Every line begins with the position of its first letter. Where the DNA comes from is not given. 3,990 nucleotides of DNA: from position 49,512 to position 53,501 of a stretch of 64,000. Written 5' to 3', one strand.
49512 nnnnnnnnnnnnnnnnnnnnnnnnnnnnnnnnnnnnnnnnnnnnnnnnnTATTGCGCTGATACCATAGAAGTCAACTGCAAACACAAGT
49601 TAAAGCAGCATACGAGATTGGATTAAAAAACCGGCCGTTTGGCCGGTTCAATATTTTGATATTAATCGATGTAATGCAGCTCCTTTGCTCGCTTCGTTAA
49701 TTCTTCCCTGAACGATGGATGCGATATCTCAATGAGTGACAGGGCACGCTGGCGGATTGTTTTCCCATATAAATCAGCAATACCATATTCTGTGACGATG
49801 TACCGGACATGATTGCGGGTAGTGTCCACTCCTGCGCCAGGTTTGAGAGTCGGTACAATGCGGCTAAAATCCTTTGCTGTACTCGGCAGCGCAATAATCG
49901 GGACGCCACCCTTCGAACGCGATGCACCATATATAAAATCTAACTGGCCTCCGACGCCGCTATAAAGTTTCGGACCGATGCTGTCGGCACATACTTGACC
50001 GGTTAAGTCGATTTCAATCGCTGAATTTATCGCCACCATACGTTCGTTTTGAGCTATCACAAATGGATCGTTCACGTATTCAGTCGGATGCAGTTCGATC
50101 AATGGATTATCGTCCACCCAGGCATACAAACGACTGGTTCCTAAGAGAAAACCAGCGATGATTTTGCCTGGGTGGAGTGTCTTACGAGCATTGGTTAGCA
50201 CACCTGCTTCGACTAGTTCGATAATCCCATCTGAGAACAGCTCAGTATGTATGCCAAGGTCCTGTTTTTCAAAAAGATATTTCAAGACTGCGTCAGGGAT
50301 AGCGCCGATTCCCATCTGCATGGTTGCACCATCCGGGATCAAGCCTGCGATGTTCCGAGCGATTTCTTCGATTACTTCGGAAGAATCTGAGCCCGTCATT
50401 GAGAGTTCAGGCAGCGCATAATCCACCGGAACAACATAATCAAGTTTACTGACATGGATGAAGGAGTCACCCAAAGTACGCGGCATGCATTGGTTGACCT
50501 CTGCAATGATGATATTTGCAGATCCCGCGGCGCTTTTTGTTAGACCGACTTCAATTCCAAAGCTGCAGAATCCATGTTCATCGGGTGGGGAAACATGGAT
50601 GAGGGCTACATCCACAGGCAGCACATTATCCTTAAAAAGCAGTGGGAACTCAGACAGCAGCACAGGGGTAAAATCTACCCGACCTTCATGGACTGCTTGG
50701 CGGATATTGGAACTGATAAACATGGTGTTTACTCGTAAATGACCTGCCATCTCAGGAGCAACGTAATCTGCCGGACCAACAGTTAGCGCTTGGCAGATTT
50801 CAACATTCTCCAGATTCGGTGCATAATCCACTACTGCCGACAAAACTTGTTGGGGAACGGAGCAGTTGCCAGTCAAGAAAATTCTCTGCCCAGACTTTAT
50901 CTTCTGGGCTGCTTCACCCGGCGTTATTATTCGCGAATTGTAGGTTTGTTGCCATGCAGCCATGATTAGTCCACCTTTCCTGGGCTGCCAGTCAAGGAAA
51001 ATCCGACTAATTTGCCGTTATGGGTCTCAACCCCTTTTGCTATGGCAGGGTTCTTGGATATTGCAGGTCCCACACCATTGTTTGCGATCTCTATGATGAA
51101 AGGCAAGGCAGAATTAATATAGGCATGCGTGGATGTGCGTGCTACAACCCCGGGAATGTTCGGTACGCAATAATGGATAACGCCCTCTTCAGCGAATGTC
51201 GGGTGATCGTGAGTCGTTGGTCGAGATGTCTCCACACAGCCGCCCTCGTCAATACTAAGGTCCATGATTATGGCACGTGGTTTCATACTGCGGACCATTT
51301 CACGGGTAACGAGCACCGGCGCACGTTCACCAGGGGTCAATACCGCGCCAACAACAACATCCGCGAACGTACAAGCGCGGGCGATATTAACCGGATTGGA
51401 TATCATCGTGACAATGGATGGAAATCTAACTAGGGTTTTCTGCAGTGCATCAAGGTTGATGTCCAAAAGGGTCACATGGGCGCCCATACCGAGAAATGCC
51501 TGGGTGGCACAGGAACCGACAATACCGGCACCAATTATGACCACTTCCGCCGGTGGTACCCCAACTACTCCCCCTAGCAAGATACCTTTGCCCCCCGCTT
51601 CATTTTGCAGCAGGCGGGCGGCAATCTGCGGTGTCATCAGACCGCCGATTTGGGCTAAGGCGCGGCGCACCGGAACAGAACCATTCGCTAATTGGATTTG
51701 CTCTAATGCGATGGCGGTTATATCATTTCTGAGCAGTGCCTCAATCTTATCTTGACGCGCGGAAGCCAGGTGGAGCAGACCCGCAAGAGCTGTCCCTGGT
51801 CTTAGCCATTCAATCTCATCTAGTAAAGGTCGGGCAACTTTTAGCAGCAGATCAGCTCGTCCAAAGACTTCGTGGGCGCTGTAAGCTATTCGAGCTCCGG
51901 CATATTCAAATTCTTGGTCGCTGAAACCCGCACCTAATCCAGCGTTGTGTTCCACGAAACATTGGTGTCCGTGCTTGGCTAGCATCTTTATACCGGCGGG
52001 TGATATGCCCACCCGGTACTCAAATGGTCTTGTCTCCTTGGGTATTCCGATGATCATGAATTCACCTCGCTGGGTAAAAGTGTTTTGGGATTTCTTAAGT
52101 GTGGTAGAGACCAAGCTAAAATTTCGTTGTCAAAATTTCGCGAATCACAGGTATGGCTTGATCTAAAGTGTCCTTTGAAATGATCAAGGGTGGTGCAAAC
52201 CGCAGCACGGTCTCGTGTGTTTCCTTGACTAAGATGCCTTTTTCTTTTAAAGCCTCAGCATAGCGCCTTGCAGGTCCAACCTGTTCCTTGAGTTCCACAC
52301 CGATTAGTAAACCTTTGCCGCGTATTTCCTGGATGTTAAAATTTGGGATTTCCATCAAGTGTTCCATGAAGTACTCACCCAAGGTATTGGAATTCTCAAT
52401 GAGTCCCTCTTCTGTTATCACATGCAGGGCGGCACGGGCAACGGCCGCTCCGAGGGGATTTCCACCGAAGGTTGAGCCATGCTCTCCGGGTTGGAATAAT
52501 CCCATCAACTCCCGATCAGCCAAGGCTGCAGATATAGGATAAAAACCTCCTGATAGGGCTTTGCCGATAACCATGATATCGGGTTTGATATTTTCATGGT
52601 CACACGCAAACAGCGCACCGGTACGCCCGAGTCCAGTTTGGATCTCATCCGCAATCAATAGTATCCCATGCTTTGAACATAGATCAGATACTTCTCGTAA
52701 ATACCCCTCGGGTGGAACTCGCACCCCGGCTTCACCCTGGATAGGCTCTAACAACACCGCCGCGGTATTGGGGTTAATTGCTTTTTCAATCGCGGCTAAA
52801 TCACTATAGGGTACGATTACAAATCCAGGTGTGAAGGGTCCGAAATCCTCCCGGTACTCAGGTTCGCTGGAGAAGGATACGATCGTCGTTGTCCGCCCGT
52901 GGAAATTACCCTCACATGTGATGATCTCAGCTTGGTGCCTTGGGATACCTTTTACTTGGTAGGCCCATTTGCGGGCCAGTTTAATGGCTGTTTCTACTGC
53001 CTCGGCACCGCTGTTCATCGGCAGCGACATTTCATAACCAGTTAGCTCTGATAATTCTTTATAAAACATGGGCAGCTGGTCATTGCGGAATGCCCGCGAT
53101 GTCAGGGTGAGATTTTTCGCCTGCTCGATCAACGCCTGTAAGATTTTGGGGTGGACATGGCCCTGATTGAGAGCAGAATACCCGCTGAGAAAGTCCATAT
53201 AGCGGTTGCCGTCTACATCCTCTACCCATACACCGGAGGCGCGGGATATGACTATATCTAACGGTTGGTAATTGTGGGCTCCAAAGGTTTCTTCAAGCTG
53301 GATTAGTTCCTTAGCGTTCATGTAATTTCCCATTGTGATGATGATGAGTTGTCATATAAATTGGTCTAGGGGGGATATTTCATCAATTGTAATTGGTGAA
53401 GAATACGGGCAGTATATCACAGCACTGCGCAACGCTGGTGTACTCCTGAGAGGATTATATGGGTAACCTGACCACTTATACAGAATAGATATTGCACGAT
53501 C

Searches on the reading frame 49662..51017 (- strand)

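Call 28: search_protein_families(library=pfam, proteins=[window:49662-51017:-], max_evalue=0.001)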
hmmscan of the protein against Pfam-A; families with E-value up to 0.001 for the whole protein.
window:49662-51017:- (451 aa): 2 families
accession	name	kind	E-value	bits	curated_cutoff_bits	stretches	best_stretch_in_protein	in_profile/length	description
PF13336.12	AcetylCoA_hyd_C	-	1.5e-65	220.3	23.7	1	293-444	1-154/154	Acetyl-CoA hydrolase/transferase C-terminal domain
PF02550.21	AcetylCoA_hydro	-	2.5e-27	96.6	24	1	23-196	2-187/198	Acetyl-CoA hydrolase/transferase N-terminal domain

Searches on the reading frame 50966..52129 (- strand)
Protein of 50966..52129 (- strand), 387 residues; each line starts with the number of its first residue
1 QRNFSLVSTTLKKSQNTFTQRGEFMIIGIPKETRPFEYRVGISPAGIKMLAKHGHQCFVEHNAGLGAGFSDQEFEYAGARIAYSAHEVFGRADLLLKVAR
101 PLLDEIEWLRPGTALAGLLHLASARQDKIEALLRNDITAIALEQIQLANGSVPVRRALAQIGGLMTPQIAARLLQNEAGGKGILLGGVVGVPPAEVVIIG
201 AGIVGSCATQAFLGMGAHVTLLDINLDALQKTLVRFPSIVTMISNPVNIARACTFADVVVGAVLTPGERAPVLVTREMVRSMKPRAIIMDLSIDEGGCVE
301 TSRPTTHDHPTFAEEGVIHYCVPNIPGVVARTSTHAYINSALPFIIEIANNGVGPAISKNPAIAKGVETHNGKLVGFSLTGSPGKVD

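Call 28: search_protein_families(library=pfam, proteins=[window:50966-52129:-], max_evalue=0.001)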
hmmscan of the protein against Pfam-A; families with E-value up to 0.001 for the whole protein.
window:50966-52129:- (387 aa): 3 families
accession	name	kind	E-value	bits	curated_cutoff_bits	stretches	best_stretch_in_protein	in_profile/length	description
PF01262.27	AlaDh_PNT_C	-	2.8e-69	233.2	23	1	168-375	3-212/214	Alanine dehydrogenase/PNT, C-terminal domain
PF05222.21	AlaDh_PNT_N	-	2.7e-35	122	30.4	1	28-159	1-133/136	Alanine dehydrogenase/PNT, N-terminal domain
PF02737.24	3HCDH_N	-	0.00023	21.6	22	1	196-236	2-42/180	3-hydroxyacyl-CoA dehydrogenase, NAD binding domain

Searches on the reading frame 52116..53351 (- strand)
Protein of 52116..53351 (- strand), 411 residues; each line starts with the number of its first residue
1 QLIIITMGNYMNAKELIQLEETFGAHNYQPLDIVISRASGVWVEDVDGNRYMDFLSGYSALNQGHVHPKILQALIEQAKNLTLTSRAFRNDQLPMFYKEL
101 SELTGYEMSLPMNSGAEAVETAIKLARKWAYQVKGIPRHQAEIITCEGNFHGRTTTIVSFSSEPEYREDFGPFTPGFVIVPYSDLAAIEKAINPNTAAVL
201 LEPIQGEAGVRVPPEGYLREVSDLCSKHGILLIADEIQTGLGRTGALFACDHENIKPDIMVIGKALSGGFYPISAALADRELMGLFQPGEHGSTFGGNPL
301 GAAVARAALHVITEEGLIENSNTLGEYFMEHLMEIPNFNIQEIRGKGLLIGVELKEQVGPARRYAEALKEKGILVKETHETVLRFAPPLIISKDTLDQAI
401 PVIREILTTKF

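Call 28: search_protein_families(library=pfam, proteins=[window:52116-53351:-], max_evalue=0.001)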
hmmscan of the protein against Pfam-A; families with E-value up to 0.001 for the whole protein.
window:52116-53351:- (411 aa): 3 families
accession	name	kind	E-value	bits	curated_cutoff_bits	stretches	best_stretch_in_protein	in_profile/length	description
PF00202.27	Aminotran_3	-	2.2e-134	448.6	30.5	1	24-407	2-403/403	Aminotransferase class-III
PF01212.27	Beta_elim_lyase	-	9.4e-05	22.3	27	1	98-235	39-168/288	Beta-eliminating lyase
PF01041.23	DegT_DnrJ_EryC1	-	0.00026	20.8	19.8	1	92-235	25-145/360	DegT/DnrJ/EryC1/StrS aminotransferase family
